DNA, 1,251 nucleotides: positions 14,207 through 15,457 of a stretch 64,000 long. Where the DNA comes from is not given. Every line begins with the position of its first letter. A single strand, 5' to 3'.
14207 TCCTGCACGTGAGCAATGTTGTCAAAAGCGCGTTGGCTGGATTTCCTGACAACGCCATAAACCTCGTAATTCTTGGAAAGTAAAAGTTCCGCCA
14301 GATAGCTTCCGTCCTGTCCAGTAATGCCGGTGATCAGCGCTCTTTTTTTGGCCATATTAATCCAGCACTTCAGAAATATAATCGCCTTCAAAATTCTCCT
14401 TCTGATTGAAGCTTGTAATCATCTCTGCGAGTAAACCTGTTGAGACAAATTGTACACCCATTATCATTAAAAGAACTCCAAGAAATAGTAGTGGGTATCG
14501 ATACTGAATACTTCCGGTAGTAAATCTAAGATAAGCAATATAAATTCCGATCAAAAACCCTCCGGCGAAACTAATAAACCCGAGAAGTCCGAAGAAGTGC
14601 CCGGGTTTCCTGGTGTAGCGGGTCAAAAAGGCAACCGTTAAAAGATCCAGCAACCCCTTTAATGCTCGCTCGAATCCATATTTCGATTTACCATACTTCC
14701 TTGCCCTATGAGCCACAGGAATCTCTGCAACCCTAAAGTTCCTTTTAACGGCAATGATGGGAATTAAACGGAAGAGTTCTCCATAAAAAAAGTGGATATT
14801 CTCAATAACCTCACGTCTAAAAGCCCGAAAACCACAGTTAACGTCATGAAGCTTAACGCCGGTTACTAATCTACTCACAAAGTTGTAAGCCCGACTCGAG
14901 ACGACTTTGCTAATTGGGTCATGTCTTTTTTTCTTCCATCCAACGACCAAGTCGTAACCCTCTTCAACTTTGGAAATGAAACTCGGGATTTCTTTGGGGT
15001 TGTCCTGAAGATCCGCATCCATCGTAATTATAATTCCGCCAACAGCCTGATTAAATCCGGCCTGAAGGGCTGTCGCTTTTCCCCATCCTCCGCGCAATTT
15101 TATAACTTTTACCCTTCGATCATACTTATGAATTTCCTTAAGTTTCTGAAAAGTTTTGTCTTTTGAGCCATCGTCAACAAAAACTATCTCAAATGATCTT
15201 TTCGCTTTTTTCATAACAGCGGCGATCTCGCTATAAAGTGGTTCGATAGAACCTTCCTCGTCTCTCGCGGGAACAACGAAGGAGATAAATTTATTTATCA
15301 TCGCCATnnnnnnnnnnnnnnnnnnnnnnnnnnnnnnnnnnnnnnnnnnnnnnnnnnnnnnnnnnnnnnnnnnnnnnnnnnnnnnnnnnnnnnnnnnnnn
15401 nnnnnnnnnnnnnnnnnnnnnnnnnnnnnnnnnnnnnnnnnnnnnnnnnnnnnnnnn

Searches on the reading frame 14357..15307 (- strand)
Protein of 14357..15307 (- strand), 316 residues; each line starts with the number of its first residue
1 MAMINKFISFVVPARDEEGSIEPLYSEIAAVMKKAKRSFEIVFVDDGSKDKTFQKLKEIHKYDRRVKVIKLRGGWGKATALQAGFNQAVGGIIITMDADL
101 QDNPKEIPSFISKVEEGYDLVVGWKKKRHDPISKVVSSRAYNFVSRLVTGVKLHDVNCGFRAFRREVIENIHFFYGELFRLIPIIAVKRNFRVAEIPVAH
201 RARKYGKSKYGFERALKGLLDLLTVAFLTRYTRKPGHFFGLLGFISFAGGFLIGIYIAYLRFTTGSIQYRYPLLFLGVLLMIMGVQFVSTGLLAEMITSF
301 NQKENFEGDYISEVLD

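Call 35: search_protein_families(library=pfam, proteins=[window:14357-15307:-], max_evalue=0.001)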
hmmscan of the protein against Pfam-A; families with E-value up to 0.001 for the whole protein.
window:14357-15307:- (316 aa): 2 families
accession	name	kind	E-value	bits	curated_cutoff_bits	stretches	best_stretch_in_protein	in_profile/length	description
PF00535.33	Glycos_transf_2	-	1.7e-29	103.4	23.3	1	9-170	1-166/168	Glycosyl transferase family 2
PF10111.15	Glyco_tranf_2_2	-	8.4e-05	22.6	27.3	1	33-100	21-92/276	Glycosyltransferase like family 2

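Call 45: search_protein_families(library=ncbifam, proteins=[window:14357-15307:-], max_evalue=0.001)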
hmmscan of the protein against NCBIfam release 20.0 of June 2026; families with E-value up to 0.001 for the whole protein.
window:14357-15307:- (316 aa): 20 families
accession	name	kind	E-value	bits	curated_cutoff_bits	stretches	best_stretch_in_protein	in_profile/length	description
NF007986.1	PRK10714.1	equivalog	2.1e-53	181.4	529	1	6-299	6-295/316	undecaprenyl-phosphate 4-deoxy-4-formamido-L-arabinose transferase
NF047588.1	GlcsyltransPgfSStrep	equivalog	1.9e-41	142.3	500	1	8-298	3-288/308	glycosyltransferase PgfS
TIGR04182.1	glyco_TIGR04182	equivalog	1.1e-25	90.7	325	1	10-303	4-288/293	S-layer glycoprotein N-glycosyltransferase AglJ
NF041391.1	DPhHxTase_Halo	equivalog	2.9e-17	62.4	375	1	16-204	5-187/213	dolichyl-phosphate hexose transferase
TIGR03937.1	PgaC_IcaA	equivalog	7.4e-15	54.8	422.3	1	6-100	45-136/407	poly-beta-1,6-N-acetyl-D-glucosamine synthase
NF058614.1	PPMAGASynPpgS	equivalog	1.9e-13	50.4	370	1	28-209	15-205/226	polyprenyl-phospho-N-acetylgalactosaminyl synthase PpgS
NF047683.1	TeichurnBiosyTuaG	equivalog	3.2e-10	40.1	400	1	3-104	3-101/252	teichuronic acid biosynthesis protein TuaG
NF010496.0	PRK13915.1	equivalog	3.9e-10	39.3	262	1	6-104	31-131/307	glucosyl-3-phosphoglycerate synthase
NF041875.1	EPS_EpsD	equivalog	4.7e-10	39.4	370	1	9-121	2-111/325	exopolysaccharide biosynthesis glycosyltransferase EpsD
NF045692.1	OglycostaseCruG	equivalog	1.5e-09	37.3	600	1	8-121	43-160/386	2'-O-glycosyltransferase CruG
TIGR03965.1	mycofact_glyco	equivalog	2.6e-09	36.5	280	1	8-105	76-170/467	mycofactocin biosynthesis glycosyltransferase MftF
TIGR04283.1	glyco_like_mftF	equivalog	1.3e-08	34.7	182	1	8-107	1-89/221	TIGR04283 family arsenosugar biosynthesis glycosyltransferase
TIGR03469.1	HpnB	hypoth_equivalog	2.3e-07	30.2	379.25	1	8-118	46-165/386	hopene-associated glycosyltransferase HpnB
NF050050.1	ProtGlycPglI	equivalog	4.1e-07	29.7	500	1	25-125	18-119/306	GalNAc(5)-diNAcBac-PP-undecaprenol beta-1,3-glucosyltransferase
TIGR03111.1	glyc2_xrt_Gpos1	hypoth_equivalog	1.6e-06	27.2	363.95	1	10-118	53-160/439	TIGR03111 family XrtG-associated glycosyltransferase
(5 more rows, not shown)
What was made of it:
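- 14357..15307 (-): ArnC/GtrB-like GT2 (316 aa). Candidate polyprenyl-phosphate-sugar synthase that would supply donors for GT-C enzymes. NCBIfam PRK10714 E 2.1e-53 over the full length, below the equivalog cut-off; PgfS E 1.9e-41 (call 45).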
